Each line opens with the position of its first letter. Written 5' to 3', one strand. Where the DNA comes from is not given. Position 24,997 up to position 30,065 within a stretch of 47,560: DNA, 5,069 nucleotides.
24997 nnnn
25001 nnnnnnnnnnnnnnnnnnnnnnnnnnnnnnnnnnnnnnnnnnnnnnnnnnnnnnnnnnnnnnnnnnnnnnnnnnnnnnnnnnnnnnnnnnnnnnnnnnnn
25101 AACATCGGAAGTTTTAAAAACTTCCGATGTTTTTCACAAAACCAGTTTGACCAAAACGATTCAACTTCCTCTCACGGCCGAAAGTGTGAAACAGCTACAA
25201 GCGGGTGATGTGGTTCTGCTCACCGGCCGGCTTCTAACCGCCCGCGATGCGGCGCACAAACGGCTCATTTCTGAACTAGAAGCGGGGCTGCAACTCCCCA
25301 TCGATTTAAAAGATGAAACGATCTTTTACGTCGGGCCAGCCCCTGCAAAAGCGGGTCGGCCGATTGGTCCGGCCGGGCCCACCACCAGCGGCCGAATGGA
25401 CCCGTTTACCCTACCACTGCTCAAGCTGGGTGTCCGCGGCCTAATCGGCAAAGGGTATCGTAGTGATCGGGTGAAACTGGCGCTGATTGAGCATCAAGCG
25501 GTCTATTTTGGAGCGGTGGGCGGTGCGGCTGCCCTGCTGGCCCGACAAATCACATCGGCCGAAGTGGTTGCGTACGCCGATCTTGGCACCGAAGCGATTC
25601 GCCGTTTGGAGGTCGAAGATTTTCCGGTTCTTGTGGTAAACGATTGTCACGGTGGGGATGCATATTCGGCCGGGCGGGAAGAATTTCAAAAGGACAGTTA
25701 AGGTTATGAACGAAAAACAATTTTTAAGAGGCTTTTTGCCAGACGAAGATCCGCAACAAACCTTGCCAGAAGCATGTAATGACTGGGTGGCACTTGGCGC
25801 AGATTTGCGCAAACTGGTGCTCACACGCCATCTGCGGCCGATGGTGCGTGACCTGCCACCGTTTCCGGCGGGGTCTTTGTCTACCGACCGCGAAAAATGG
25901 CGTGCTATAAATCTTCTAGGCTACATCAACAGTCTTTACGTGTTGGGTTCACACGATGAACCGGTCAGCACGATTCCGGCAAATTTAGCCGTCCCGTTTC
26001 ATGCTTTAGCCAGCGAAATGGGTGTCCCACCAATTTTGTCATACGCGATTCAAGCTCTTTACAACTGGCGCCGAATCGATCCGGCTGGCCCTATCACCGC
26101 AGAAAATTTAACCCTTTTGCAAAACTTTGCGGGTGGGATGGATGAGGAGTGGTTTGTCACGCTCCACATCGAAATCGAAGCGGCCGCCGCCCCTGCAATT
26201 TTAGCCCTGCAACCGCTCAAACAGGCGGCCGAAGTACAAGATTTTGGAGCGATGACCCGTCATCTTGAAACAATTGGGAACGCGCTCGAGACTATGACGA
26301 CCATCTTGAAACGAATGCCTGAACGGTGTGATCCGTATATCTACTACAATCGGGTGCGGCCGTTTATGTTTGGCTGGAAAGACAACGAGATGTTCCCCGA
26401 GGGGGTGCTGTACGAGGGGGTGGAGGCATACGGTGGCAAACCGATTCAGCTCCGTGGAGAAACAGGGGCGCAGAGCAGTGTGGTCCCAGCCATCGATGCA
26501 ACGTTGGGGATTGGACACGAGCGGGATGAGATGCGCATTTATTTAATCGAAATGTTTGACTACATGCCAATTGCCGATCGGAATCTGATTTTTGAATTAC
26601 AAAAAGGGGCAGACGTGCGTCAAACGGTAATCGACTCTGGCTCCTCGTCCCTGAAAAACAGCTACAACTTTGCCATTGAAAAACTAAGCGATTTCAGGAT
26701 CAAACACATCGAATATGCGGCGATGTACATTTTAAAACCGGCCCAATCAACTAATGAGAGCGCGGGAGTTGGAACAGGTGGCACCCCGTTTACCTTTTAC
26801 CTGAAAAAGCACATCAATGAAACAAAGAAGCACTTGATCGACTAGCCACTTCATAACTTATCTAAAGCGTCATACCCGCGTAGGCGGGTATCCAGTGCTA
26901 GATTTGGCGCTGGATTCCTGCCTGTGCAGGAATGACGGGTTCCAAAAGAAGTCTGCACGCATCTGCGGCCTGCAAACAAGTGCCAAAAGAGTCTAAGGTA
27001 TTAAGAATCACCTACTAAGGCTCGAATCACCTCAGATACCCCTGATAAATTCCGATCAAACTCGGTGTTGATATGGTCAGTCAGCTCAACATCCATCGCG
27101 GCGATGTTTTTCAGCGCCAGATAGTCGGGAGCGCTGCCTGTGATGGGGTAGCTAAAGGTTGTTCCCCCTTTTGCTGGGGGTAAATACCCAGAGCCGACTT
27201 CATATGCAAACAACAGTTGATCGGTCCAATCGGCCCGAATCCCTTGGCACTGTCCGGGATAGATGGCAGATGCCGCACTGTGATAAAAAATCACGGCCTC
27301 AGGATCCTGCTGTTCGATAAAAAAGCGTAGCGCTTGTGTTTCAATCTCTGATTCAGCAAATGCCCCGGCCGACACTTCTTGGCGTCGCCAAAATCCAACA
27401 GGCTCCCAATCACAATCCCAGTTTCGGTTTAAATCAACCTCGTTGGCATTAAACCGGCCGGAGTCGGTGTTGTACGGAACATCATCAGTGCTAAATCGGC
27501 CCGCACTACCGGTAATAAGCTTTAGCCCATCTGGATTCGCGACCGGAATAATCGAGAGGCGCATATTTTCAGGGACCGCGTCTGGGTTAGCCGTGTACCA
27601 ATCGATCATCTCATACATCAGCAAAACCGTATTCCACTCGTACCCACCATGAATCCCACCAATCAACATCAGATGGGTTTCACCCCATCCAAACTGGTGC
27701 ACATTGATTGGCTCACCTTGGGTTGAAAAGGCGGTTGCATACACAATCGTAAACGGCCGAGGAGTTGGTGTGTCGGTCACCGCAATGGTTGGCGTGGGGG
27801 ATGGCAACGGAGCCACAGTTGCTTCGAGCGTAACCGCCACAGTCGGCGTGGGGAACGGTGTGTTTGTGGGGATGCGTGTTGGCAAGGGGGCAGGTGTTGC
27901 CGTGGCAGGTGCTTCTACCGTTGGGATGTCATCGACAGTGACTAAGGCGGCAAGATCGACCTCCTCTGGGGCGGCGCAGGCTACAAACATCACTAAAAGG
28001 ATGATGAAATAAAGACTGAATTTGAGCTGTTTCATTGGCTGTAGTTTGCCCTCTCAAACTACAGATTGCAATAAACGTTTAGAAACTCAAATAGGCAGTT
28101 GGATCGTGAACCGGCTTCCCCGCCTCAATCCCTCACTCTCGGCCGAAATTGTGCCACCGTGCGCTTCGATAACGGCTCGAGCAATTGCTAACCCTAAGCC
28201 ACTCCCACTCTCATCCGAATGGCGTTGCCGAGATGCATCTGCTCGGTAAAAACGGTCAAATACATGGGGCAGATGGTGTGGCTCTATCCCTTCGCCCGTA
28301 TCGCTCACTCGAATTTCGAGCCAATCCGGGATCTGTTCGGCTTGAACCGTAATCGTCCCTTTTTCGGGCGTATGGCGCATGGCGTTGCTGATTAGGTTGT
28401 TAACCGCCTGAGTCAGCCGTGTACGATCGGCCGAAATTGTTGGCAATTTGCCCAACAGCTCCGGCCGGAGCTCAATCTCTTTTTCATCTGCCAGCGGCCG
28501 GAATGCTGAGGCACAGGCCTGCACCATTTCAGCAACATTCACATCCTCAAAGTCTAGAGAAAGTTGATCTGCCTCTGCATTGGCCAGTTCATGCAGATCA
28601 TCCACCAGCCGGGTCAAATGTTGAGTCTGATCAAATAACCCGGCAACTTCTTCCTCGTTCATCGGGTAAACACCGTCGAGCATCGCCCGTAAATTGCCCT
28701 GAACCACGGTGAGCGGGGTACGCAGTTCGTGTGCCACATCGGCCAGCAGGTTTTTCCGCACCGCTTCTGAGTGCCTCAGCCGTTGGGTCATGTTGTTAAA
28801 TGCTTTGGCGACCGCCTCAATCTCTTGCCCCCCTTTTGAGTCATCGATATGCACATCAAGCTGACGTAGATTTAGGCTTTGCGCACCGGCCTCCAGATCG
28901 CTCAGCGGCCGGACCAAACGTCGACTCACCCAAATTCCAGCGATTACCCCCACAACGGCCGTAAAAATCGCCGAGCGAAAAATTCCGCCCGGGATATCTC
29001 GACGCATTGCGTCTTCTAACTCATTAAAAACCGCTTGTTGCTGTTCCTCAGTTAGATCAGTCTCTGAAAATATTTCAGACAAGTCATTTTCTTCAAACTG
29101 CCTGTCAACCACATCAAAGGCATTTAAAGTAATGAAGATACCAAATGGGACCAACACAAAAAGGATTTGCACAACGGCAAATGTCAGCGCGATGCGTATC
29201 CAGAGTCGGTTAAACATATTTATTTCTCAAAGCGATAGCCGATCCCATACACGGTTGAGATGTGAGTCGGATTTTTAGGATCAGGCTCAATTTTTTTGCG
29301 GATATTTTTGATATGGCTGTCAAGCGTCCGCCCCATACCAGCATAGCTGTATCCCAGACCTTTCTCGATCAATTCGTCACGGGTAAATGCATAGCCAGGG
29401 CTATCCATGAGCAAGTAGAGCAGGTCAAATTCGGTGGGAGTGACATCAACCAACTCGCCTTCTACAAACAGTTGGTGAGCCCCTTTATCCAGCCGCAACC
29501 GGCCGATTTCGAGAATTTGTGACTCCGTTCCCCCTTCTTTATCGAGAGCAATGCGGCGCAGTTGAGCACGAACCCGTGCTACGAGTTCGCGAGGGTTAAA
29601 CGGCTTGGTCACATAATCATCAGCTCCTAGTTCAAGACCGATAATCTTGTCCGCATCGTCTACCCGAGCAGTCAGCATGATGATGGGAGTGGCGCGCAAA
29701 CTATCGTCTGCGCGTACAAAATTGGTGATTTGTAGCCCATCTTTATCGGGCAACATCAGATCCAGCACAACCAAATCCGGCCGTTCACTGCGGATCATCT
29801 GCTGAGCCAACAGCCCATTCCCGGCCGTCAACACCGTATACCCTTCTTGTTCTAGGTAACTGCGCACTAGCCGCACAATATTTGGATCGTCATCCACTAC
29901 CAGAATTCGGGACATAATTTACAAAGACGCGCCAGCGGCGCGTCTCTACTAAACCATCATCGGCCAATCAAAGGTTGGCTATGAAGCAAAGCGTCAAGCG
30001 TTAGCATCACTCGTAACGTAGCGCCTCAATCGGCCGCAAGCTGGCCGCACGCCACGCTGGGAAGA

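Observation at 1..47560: CGGCCG is a hyper-abundant iterated palindrome across the whole window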

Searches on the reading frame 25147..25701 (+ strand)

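Call 21: search_protein_families(library=pfam, proteins=[window:25147-25701:+])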
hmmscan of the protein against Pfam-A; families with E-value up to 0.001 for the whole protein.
window:25147-25701:+ (184 aa): 1 family
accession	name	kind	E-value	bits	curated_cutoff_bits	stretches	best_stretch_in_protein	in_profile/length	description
PF05683.17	Fumerase_C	-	6.2e-57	192.7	22.2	1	8-174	34-203/205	Fumarase C-terminus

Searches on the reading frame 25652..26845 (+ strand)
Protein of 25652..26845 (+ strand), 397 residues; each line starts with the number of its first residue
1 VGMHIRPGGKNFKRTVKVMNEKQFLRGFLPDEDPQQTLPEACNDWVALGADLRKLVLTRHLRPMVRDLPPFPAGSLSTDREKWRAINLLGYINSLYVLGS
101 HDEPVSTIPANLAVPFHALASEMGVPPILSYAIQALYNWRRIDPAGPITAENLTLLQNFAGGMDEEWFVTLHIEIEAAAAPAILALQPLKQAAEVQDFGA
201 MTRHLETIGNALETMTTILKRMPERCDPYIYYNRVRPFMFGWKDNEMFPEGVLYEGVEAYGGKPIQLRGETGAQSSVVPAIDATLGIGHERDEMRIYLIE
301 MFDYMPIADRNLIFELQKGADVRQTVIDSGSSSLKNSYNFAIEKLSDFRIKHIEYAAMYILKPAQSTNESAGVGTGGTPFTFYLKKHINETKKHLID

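Call 6: search_protein_families(library=pfam, proteins=[window:25652-26845:+])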
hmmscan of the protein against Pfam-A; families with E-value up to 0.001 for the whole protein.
window:25652-26845:+ (397 aa): 1 family
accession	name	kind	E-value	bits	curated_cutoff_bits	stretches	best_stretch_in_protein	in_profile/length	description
PF01231.23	IDO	-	5.3e-89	299.3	26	1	26-393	11-411/412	Indoleamine 2,3-dioxygenase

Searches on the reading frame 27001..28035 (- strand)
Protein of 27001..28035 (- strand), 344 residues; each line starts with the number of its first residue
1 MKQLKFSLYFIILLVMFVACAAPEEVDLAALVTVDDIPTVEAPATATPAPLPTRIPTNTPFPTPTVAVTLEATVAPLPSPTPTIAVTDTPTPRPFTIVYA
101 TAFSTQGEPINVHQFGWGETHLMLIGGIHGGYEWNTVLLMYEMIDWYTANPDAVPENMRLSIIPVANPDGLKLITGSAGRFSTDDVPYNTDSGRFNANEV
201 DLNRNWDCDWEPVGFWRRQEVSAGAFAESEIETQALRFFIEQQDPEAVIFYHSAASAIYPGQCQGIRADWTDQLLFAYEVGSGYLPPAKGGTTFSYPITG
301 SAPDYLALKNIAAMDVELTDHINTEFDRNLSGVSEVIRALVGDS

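Call 21: search_protein_families(library=pfam, proteins=[window:27001-28035:-])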
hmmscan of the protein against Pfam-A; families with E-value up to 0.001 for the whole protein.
window:27001-28035:- (344 aa): 1 family
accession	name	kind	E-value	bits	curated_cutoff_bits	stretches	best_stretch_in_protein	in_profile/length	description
PF00246.29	Peptidase_M14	-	2.1e-16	60.8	21.6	1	102-307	22-248/286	Zinc carboxypeptidase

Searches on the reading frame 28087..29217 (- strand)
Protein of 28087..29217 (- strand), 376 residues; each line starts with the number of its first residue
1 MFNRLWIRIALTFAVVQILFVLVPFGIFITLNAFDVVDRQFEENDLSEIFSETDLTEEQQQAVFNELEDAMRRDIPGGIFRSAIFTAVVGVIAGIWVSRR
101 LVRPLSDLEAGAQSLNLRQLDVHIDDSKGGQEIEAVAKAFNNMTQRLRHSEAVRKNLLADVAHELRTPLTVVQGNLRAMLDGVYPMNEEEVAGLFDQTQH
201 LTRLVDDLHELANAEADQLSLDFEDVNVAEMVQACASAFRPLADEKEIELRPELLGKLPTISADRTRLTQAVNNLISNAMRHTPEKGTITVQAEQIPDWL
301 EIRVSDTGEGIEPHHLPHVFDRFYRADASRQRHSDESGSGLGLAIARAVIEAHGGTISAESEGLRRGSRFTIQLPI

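Call 22: search_protein_families(library=pfam, proteins=[window:28087-29217:-])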
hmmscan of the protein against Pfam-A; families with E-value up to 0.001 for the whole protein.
window:28087-29217:- (376 aa): 5 families
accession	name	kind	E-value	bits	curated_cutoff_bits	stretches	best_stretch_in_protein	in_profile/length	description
PF02518.31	HATPase_c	-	2.6e-31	108.8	26.4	1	264-375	2-108/111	Histidine kinase-, DNA gyrase B-, and HSP90-like ATPase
PF00512.31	HisKA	-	4.2e-13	49.6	26.9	1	154-216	2-65/66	His Kinase A (phospho-acceptor) domain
PF00672.30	HAMP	-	2.5e-11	44.1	25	1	96-148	1-52/53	HAMP domain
PF13581.12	HATPase_c_2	-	7.2e-07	29.7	27.4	1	265-351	29-110/127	Histidine kinase-like ATPase domain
PF13589.12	HATPase_c_3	-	5.6e-05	23.6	25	1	268-353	3-87/137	Histidine kinase-, DNA gyrase B-, and HSP90-like ATPase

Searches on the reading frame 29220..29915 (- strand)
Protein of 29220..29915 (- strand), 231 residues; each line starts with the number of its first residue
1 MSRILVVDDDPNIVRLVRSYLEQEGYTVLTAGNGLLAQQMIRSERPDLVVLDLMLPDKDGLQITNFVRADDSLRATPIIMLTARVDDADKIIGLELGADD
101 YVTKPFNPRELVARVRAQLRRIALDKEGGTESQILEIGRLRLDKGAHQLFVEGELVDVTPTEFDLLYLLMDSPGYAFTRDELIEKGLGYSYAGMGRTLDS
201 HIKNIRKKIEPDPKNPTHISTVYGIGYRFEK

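Call 22: search_protein_families(library=pfam, proteins=[window:29220-29915:-])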
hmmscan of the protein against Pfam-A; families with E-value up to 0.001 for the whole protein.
window:29220-29915:- (231 aa): 2 families
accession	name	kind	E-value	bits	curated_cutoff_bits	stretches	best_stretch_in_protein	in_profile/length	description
PF00072.30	Response_reg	-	1.1e-30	106.5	30.2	1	4-116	1-111/111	Response regulator receiver domain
PF00486.34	Trans_reg_C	-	8.6e-24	83.9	26.2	1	154-229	2-77/77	Transcriptional regulatory protein, C terminal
